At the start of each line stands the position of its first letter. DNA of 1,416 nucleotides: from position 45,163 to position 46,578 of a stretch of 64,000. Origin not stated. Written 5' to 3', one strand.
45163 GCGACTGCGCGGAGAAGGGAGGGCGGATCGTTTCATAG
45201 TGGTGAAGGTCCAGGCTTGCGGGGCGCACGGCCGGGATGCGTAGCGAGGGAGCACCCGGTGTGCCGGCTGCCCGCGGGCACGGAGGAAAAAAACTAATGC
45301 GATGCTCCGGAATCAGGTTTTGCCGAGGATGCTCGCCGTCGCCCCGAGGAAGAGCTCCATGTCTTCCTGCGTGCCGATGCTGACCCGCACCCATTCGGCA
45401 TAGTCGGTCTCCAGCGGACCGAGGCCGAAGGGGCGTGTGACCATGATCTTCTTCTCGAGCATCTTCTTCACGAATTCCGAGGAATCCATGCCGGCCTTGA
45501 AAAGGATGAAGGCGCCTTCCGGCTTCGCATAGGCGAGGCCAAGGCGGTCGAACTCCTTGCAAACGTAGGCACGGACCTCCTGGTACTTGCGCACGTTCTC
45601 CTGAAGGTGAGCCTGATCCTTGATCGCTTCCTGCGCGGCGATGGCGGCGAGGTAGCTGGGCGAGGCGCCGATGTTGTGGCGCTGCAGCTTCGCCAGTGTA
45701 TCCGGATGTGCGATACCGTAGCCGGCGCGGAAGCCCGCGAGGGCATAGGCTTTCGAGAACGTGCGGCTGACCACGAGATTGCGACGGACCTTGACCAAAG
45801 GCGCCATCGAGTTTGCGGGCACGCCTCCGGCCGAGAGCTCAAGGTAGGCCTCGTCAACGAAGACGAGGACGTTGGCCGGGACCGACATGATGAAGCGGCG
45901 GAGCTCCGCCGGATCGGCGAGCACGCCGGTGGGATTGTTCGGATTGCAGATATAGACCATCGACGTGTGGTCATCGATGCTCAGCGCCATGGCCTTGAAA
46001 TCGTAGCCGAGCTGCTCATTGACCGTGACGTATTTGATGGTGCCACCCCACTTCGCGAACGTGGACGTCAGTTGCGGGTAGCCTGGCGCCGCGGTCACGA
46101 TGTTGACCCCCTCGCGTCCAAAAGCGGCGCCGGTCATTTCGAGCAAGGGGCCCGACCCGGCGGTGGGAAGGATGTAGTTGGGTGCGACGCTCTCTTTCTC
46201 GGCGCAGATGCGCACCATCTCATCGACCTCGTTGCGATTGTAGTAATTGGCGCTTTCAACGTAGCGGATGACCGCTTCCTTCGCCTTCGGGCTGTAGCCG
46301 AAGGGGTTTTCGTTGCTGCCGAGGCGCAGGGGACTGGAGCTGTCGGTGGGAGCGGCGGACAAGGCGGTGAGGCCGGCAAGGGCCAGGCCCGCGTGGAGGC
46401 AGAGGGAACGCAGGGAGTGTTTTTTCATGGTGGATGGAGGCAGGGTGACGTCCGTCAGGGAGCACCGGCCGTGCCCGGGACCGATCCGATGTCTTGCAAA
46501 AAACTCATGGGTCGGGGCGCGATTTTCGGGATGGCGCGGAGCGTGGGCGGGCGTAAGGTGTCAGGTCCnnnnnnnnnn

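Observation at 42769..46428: Three tandem signal-peptide-bearing HisC-like PLP aminotransferases inserted antisense between hisB and hisH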

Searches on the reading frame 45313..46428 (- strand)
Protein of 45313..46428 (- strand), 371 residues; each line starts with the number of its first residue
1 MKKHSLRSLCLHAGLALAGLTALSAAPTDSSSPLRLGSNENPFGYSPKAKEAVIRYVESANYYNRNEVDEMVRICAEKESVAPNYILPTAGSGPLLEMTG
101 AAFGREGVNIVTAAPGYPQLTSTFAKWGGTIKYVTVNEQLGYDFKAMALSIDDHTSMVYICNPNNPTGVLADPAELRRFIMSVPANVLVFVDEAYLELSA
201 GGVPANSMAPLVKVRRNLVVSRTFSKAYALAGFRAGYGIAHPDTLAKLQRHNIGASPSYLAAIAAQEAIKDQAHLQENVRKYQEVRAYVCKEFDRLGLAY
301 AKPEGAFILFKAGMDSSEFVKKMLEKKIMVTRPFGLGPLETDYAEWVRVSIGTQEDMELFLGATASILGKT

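Call 3: search_protein_families(library=pfam, proteins=[window:45313-46428:-])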
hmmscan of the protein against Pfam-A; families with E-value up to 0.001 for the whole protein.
window:45313-46428:- (371 aa): 2 families
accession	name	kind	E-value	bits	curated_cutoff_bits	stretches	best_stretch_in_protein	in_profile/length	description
PF00155.27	Aminotran_1_2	-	4.7e-50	171.2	19.7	1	34-361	4-358/361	Aminotransferase class I and II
PF00266.25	Aminotran_5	-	6.7e-05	22.5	21.5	1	127-194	112-177/371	Aminotransferase class-V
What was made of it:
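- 45313..46428 (-): P3: exported HisC-like PLP aminotransferase, 371 aa. It is the first gene of the block and is divergent from hisH. PF00155 171 bits (call 3).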

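Call 4: search_protein_families(library=ncbifam, proteins=[window:45313-46428:-])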
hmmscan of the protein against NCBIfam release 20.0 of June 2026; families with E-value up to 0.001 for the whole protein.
window:45313-46428:- (371 aa): 65 families (the best 25 are shown)
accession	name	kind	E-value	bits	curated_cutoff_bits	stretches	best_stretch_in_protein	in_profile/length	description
NF006580.0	PRK09105.1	subfamily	1.2e-66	225.2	444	1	24-367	39-370/375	pyridoxal phosphate-dependent aminotransferase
TIGR01141.1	hisC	equivalog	6.5e-64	216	276.55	1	32-365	21-347/349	histidinol-phosphate transaminase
NF002878.0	PRK03321.1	subfamily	2e-58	197.8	374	1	32-367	23-348/352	histidinol-phosphate transaminase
NF051461.1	pyoverd_PtaA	equivalog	1.6e-57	194.9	500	1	5-364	5-356/359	pyoverdine biosynthesis transaminase PtaA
NF003496.0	PRK05166.1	equivalog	3.5e-57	193.8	540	1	34-368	39-370/373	histidinol-phosphate transaminase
NF006014.0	PRK08153.1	equivalog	1.6e-47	162.2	510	1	35-368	37-364/370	pyridoxal phosphate-dependent aminotransferase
TIGR01140.1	L_thr_O3P_dcar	equivalog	3.4e-42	144.7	290.55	1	30-358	16-324/331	threonine-phosphate decarboxylase CobD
NF002877.0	PRK03317.1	equivalog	5.6e-42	143.9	409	1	32-368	32-367/374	histidinol-phosphate transaminase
NF041364.1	GntC_guanitoxin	equivalog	3.7e-34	118.2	415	1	79-333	56-323/356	guanitoxin biosynthesis PLP-dependent (S)-gamma-hydroxy-L-arginine cyclodehydratase GntC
NF005915.1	PRK07908.1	equivalog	2.2e-30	106.2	360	1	58-362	39-329/332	Rv2231c family histidinol phosphate aminotransferase CobC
NF005305.0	PRK06836.1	equivalog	6.4e-30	104.7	376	1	50-331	65-358/396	pyridoxal phosphate-dependent aminotransferase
NF002726.0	PRK02610.1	equivalog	3.2e-27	95.4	391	1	100-367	110-368/374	histidinol-phosphate transaminase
NF053748.1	bifunc_CobBC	exception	1.9e-25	89.4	950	1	67-355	514-787/797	bifunctional hydrogenobyrinic acid a,c-diamide synthase/histidinol phosphate aminotransferase CobBC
NF041091.1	asp_aminotase_Arch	equivalog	3.3e-25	88.7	550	1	102-333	106-343/376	aspartate aminotransferase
NF005816.0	PRK07682.1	equivalog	4e-25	88.2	620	1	84-330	91-347/390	aminotransferase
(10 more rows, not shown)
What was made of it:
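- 45313..46428 (-): PRK09105 225, hisC 216 and PtaA 195 bits, all below cut-off (call 4).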

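Call 8: find_homologous_proteins(query=window:45313-46428:-, max_evalue=1e-30)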
Query window:45313-46428:- (371 aa): 3303 proteins with E <= 1e-30 among 8000 candidates; the best 120 are listed.
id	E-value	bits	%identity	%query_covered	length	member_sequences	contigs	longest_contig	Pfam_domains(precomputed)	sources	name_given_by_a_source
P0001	2.4e-227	772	93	100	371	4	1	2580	PF00155.28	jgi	jgi:histidinol-phosphate aminotransferase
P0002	1.2e-206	704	87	95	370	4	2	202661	PF00155.28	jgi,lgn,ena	-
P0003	2.3e-206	703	86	96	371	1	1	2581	PF00155.28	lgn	-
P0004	6.2e-173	593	70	99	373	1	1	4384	PF00155.28,PF00266.26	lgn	-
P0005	2.9e-171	587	72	94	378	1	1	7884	PF00155.28,PF00266.26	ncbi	ncbi:MAG TPA: histidinol-phosphate transaminase [Opitutaceae bacterium]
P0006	1.0e-158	546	68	93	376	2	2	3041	PF00155.28,PF00266.26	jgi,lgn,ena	-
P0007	9.0e-156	536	65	100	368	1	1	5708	PF00155.28,PF00266.26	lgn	-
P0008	9.6e-156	536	65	99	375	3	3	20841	PF00155.28,PF00266.26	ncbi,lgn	-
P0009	5.1e-152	524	65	93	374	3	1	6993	PF00155.28,PF00266.26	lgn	-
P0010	1.8e-149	516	64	97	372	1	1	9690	PF00155.28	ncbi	-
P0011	2.0e-147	509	63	97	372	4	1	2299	PF00155.28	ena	-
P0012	8.1e-147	507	64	97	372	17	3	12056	PF00155.28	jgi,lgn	jgi:histidinol-phosphate aminotransferase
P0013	8.3e-144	497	62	94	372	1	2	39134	PF00155.28,PF00266.26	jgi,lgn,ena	jgi:histidinol-phosphate aminotransferase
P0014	2.9e-143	495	60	100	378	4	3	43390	PF00155.28,PF00266.26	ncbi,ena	-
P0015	2.5e-138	479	61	99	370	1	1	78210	PF00155.28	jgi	jgi:histidinol-phosphate aminotransferase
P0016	1.1e-136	474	60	93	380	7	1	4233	PF00155.28,PF00266.26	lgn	-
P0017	1.1e-134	467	58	99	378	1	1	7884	PF00155.28,PF00266.26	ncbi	ncbi:MAG TPA: histidinol-phosphate transaminase [Opitutaceae bacterium]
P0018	1.7e-134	466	61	93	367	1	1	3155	PF00155.28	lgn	-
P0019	4.1e-133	462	59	95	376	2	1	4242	PF00155.28,PF00266.26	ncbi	-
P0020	4.9e-133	462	57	100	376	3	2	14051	PF00155.28,PF00266.26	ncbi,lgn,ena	-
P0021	1.1e-132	460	61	93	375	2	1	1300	PF00155.28,PF00266.26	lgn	-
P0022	2.9e-132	459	59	94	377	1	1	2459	PF00155.28,PF00266.26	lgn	-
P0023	3.6e-132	459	59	94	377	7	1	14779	PF00155.28,PF00266.26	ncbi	-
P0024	6.2e-132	458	59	93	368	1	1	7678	PF00155.28,PF00266.26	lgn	-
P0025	6.7e-132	458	57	100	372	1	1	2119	PF00155.28,PF00266.26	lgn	-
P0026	2.2e-131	456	60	94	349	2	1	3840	PF00155.28,PF00266.26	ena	-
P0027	2.5e-131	456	60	94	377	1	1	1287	PF00155.28,PF00266.26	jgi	jgi:histidinol-phosphate aminotransferase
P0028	3.1e-131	456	59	92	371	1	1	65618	PF00155.28,PF00266.26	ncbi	-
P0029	3.3e-131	456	59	98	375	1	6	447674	PF00155.28,PF00266.26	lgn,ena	-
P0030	3.9e-131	455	58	94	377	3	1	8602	PF00155.28,PF00266.26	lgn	-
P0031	5.2e-131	455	59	96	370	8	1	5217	PF00155.28,PF00266.26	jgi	jgi:histidinol-phosphate aminotransferase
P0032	5.3e-131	455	60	91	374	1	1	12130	PF00155.28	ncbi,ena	-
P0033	8.3e-131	454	58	93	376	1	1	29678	PF00155.28,PF00266.26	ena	-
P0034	9.8e-131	454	56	98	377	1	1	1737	PF00155.28,PF00266.26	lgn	-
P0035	2.2e-130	453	58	93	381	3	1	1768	PF00155.28,PF00266.26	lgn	-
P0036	3.1e-130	452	57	94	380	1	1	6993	PF00155.28,PF00266.26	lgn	-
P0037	3.7e-130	452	56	98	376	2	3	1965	PF00155.28,PF00266.26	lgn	-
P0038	6.9e-130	451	60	93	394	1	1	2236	PF00155.28,PF00266.26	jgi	jgi:histidinol-phosphate aminotransferase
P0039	1.5e-129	450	60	93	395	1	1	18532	PF00155.28,PF00266.26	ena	-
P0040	2.5e-129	449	59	93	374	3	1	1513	PF00155.28,PF00266.26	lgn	-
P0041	2.8e-129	449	59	93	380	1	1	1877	PF00155.28,PF00266.26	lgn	-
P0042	3.5e-129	449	58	93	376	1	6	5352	PF00155.28,PF00266.26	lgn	-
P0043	3.5e-129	449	57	98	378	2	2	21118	PF00155.28,PF00266.26,PF01053.27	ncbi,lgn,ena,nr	ncbi:MAG TPA: histidinol-phosphate transaminase [Opitutaceae bacterium]|nr:histidinol-phosphate tran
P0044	1.5e-128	447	59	94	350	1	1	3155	PF00155.28,PF00266.26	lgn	-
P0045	3.0e-128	446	57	96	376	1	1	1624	PF00155.28,PF00266.26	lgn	-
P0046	6.0e-128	445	57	98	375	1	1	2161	PF00155.28,PF00266.26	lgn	-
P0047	2.0e-127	443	56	100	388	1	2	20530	PF00155.28,PF00266.26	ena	-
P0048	2.6e-127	443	56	98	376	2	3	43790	PF00155.28,PF00266.26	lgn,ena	-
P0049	2.7e-127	443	56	98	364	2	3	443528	PF00155.28,PF00266.26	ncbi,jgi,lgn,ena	-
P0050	3.6e-127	442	55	100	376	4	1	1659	PF00155.28,PF00266.26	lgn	-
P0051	6.0e-127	442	54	100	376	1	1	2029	PF00155.28,PF00266.26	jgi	jgi:histidinol-phosphate aminotransferase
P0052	1.3e-126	440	56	98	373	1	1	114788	PF00155.28,PF00266.26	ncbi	-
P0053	2.0e-126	440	56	99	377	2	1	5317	PF00155.28,PF00266.26,PF01053.27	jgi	jgi:histidinol-phosphate aminotransferase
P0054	6.0e-126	438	56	99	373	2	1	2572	PF00155.28,PF00266.26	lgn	-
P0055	9.7e-126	438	54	99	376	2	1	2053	PF00155.28,PF00266.26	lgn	-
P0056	1.1e-125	437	55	98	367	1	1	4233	PF00155.28,PF00266.26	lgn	-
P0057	1.3e-125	437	55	96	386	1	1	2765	PF00155.28,PF00266.26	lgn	-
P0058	1.3e-125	437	57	96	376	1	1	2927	PF00155.28,PF00266.26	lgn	-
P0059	2.2e-125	436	57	96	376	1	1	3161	PF00155.28,PF00266.26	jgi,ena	-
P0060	2.4e-125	436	57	96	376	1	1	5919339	PF00155.28,PF00266.26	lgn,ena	-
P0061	4.5e-125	435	56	96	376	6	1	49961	PF00155.28,PF00266.26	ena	-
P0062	4.9e-125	435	55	98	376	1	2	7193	PF00155.28,PF00266.26,PF01053.27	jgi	-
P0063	5.0e-125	435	54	99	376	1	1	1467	PF00155.28,PF00266.26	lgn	-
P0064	8.7e-125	434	57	96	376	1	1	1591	PF00155.28,PF00266.26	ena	-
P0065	1.1e-124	434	55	100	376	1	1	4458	PF00155.28,PF00266.26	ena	-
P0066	2.5e-124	433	55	94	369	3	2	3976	PF00155.28,PF00266.26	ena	-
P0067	6.2e-124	432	56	98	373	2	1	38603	PF00155.28,PF00266.26,PF01053.27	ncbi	-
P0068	2.0e-123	430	54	100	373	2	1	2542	PF00155.28,PF00266.26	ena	-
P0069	5.4e-123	429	54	99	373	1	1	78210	PF00155.28,PF00266.26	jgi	jgi:histidinol-phosphate aminotransferase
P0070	7.7e-123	428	55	100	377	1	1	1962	PF00155.28,PF00266.26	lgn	-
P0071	8.6e-123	428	55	99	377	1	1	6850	PF00155.28,PF00266.26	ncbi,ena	-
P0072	1.7e-122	427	54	95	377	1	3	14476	PF00155.28,PF00266.26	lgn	-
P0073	1.8e-121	423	56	94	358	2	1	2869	PF00155.28,PF00266.26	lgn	-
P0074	3.0e-121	423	55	96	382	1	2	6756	PF00155.28,PF00266.26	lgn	-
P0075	3.2e-121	423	53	99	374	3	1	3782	PF00155.28,PF00266.26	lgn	-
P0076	3.3e-121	423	52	98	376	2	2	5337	PF00155.28,PF00266.26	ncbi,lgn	-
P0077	3.7e-121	422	55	97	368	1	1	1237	PF00155.28,PF00266.26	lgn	-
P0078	4.1e-121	422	55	96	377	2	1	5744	PF00155.28,PF00266.26,PF01053.27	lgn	-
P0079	6.2e-121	422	54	98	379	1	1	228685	PF00155.28,PF00266.26,PF01053.27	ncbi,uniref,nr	ncbi:aminotransferase class I/II-fold pyridoxal phosphate-dependent enzyme [Pelagicoccus sp. SDUM812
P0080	3.7e-120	419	54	93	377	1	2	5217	PF00155.28,PF00266.26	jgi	jgi:histidinol-phosphate aminotransferase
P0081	7.1e-120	418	54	93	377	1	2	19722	PF00155.28,PF00266.26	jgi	jgi:histidinol-phosphate aminotransferase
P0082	1.0e-119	418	53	99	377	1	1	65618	PF00155.28,PF00266.26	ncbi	-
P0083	1.8e-119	417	53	96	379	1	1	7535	PF00155.28,PF00266.26,PF01053.27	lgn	-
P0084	3.5e-119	416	53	93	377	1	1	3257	PF00155.28,PF00266.26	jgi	jgi:histidinol-phosphate aminotransferase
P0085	4.8e-119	416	53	97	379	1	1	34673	PF00155.28,PF00266.26,PF01053.27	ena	-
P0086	5.4e-119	415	53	98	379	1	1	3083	PF00155.28,PF00266.26,PF01053.27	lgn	-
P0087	5.9e-119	415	54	94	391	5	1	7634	PF00155.28,PF00266.26,PF01053.27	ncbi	ncbi:MAG: hypothetical protein RL376_39, partial [Verrucomicrobiota bacterium]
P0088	9.6e-119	415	54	96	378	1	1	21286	PF00155.28,PF00266.26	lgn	-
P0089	4.7e-118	412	64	78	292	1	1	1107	PF00155.28,PF00266.26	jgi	jgi:histidinol-phosphate aminotransferase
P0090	5.0e-118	412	51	97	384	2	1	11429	PF00155.28,PF00266.26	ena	-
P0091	6.6e-118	412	54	95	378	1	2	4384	PF00155.28,PF00266.26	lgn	-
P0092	6.9e-118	412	54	94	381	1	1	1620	PF00155.28,PF00266.26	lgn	-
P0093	3.7e-117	409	54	94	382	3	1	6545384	PF00155.28,PF00266.26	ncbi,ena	-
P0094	5.0e-117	409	52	97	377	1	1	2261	PF00155.28,PF00266.26,PF01053.27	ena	-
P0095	5.1e-117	409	52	96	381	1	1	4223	PF00155.28,PF00266.26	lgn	-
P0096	6.0e-117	409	51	100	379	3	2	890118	PF00155.28,PF00266.26,PF01053.27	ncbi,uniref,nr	ncbi:histidinol-phosphate aminotransferase family protein [Pelagicoccus sp. NFK12]|uniref:Histidinol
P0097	1.8e-116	407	53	94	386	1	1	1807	PF00155.28,PF00266.26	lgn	-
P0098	2.0e-116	407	52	96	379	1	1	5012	PF00155.28,PF00266.26,PF01053.27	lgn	-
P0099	2.2e-116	407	55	94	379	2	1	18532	PF00155.28,PF00266.26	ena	-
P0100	2.6e-116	407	50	100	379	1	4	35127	PF00155.28,PF00266.26,PF01053.27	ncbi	-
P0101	2.8e-116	406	53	94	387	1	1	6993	PF00155.28,PF00266.26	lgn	-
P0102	2.8e-116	406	51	99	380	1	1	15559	PF00155.28,PF00266.26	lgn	-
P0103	3.3e-116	406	51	99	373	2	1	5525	PF00155.28,PF00266.26,PF01053.27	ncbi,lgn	-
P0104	4.2e-116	406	50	100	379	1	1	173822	PF00155.28,PF00266.26,PF01053.27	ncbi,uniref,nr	ncbi:histidinol-phosphate transaminase [Pelagicoccus sp. SDUM812005]|uniref:pyridoxal phosphate-depe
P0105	5.8e-116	405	53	94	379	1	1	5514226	PF00155.28,PF00266.26,PF01053.27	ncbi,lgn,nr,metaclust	ncbi:aminotransferase, classes I and II superfamily [Verrucomicrobiia bacterium DG1235]|nr:aminotran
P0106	1.3e-115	404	52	96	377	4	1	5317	PF00155.28,PF00266.26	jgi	jgi:histidinol-phosphate aminotransferase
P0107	1.8e-115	404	52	94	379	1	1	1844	PF00155.28,PF00266.26,PF01053.27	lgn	-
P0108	2.6e-115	403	55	93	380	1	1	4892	PF00155.28,PF00266.26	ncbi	-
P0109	3.0e-115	403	51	98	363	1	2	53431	PF00155.28,PF00266.26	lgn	-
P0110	5.7e-115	402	50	97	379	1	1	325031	PF00155.28,PF00266.26,PF01053.27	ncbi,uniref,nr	ncbi:histidinol-phosphate transaminase [Pelagicoccus sp. SDUM812002]|uniref:pyridoxal phosphate-depe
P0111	6.7e-115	402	50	96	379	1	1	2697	PF00155.28,PF00266.26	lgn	-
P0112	8.0e-115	402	51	96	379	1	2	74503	PF00155.28,PF00266.26,PF01053.27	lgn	-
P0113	1.1e-114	401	51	99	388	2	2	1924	PF00155.28,PF00266.26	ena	-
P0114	1.2e-114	401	49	100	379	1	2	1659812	PF00155.28,PF00266.26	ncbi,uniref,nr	ncbi:pyridoxal phosphate-dependent aminotransferase [Pelagicoccus mobilis]|uniref:Histidinol-phospha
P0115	1.9e-114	400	52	93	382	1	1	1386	PF00155.28,PF00266.26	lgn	-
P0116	5.6e-114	399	51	94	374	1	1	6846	PF00155.28,PF00266.26,PF01053.27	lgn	-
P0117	8.3e-114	398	53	93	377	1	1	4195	PF00155.28,PF00266.26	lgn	-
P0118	8.7e-114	398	53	94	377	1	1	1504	PF00155.28,PF00266.26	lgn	-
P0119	9.0e-114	398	52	96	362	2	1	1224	PF00155.28,PF00266.26,PF01053.27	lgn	-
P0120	1.1e-113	398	50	99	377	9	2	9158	PF00155.28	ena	-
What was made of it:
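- On PtaA, pyoverdine biosynthesis transaminase (NF051461 equivalog): The organism is an Opitutaceae relative (call 8).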

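Call 13: find_related_loci(query=A2, collection=genome_contigs, flank=10000)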
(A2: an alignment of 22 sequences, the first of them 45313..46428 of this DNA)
Query A2 (371 aa) in genome_contigs; peptide patterns used: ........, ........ (x = any residue, [..] = any of these).
600 stretches matched a pattern (row limit reached: there are more); 592 encode a relative of the query (tblastn E <= 1e-3); the best 80 are kept; 80 distinct loci.
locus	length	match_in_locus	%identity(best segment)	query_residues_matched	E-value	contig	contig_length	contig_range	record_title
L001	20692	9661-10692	53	28-371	3e-111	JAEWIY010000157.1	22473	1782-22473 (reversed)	MAG: Verrucomicrobia bacterium isolate OH_PBrB_131 k127_1142456, whole genome shotgun sequence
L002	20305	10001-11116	38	1-369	1e-70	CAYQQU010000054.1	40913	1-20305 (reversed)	MAG TPA_asm: uncultured Saprospiraceae bacterium isolate SRP141376_co3_105 genome assembly, contig: NODE_2399_length_409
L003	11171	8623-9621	37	27-367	4e-68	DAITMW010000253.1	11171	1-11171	MAG TPA_asm: Steroidobacteraceae bacterium isolate CTOTU9903 NODE_1664_length_11171_cov_8.295070, whole genome shotgun s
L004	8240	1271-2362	36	2-367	4e-67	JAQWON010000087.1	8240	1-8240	MAG: Flavobacteriaceae bacterium isolate cluster2_bin.204 k141_4898046, whole genome shotgun sequence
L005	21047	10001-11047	37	8-363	2e-66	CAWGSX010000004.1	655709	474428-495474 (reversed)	MAG: uncultured proteobacterium isolate MFD05512.bin.2.48 genome assembly, contig: contig_43609, whole genome shotgun se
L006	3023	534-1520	38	30-363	2e-65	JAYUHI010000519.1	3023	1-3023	MAG: Bacteroidota bacterium isolate GFS_8370 GFS_8370_518, whole genome shotgun sequence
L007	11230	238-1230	37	31-368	9e-64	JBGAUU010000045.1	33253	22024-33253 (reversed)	MAG: Cyclobacteriaceae bacterium isolate MAG_MBR_H10.3 MBRH10-3_opera_contig_4670, whole genome shotgun sequence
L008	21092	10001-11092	34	2-368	5e-63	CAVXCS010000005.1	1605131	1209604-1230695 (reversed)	MAG: uncultured Flavobacteriaceae bacterium isolate MFD03551.bin.1.48 genome assembly, contig: contig_7916, whole genome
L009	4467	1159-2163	37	26-368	1e-62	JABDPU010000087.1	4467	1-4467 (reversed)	MAG: Flavobacteriaceae bacterium isolate Site_B22 k127_1409665, whole genome shotgun sequence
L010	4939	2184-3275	34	2-368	4e-62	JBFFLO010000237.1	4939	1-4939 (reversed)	MAG: Lutimonas sp. isolate Mix_mud18.2022.04.2 k141_1588339_length_4939_cov_14.9631, whole genome shotgun sequence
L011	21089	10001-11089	36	8-363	1e-61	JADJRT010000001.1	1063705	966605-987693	MAG: Flammeovirgaceae bacterium isolate Hade_18-Q3-R52-61_BATAC.180 tig00001100-10-10634780, whole genome shotgun sequen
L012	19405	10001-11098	34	2-369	1e-60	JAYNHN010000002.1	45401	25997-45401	MAG: Flavobacteriaceae bacterium isolate 139545_S147_metabat_bins_2.tsv.102 NODE_445_length_45401_cov_6.009880, whole ge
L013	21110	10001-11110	33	2-369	1e-59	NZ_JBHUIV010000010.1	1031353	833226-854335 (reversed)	Shivajiella indica strain KCTC 19812 GCM70020117_8, whole genome shotgun sequence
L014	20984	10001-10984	35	35-368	7e-59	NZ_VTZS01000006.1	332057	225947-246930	Pareuzebyella sediminis strain S2-4-21 NODE_6_length_332057_cov_70.0476, whole genome shotgun sequence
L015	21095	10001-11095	33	2-367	1e-56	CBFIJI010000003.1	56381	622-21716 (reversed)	MAG: Flavobacteriaceae bacterium isolate Co_bin_78_permissive genome assembly, contig: Co_bin_78_permissive_c3, whole ge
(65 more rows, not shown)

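Call 14: find_encoding_contigs(protein=P0002, flank=10000, max_places=3)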
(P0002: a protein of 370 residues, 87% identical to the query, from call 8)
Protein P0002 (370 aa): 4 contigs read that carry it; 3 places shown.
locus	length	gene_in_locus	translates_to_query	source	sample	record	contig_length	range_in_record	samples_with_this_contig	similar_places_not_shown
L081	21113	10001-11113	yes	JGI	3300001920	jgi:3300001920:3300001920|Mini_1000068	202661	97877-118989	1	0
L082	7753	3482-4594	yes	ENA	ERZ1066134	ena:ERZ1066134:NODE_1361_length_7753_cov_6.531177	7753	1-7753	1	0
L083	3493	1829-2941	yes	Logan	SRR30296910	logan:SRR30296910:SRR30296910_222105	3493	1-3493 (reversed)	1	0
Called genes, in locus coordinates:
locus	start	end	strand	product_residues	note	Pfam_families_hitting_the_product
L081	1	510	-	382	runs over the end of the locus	PF01702:TGT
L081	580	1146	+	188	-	PF00117:GATase, PF07722:Peptidase_C26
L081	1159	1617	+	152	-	PF22811:Zn_ribbon_NrdR, PF03477:ATP-cone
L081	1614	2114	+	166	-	-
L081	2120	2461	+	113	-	PF11969:DcpS_C, PF01230:HIT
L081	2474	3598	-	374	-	PF02481:DNA_processg_A, PF17782:WHD_DprA (weak)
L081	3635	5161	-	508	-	PF03853:YjeF_N, PF01256:Carb_kinase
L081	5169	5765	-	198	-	-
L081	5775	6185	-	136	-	PF01648:ACPS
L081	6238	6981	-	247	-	PF03740:PdxJ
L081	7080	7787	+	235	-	-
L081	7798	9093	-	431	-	PF00285:Citrate_synt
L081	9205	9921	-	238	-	PF00117:GATase, PF07685:GATase_3 (weak)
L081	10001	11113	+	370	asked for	PF00155:Aminotran_1_2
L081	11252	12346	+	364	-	PF00155:Aminotran_1_2, PF00266:Aminotran_5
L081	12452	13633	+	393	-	PF00266:Aminotran_5, PF00155:Aminotran_1_2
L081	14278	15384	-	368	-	PF00155:Aminotran_1_2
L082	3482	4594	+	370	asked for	PF00155:Aminotran_1_2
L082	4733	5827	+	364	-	PF00155:Aminotran_1_2, PF00266:Aminotran_5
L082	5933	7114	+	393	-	PF00266:Aminotran_5, PF00155:Aminotran_1_2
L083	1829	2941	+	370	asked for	PF00155:Aminotran_1_2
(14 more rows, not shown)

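Call 15: find_encoding_contigs(protein=P0028, flank=10000, max_places=3)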
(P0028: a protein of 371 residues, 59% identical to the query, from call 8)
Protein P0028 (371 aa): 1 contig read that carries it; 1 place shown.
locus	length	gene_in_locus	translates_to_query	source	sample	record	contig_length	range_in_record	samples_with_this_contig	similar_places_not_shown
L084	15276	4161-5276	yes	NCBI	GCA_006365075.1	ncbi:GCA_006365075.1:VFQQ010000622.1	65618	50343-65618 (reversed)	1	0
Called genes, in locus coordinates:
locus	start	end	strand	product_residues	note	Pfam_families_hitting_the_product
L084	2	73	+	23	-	?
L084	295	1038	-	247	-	PF03740:PdxJ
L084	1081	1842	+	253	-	-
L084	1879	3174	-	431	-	PF00285:Citrate_synt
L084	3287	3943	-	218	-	PF00117:GATase, PF07685:GATase_3 (weak)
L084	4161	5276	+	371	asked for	PF00155:Aminotran_1_2, PF00266:Aminotran_5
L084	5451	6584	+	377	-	PF00155:Aminotran_1_2, PF00266:Aminotran_5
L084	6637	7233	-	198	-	PF00475:IGPD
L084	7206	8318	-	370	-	PF00155:Aminotran_1_2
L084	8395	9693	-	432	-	PF00815:Histidinol_dh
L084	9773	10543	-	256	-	-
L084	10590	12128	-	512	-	PF00117:GATase, PF07722:Peptidase_C26 (weak), PF02540:NAD_synthase (weak), PF03054:tRNA_Me_trans (faint), PF00958:GMP_synt_C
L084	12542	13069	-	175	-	PF01196:Ribosomal_L17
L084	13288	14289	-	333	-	PF01193:RNA_pol_L, PF01000:RNA_pol_A_bac, PF03118:RNA_pol_A_CTD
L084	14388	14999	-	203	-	PF00163:Ribosomal_S4, PF01479:S4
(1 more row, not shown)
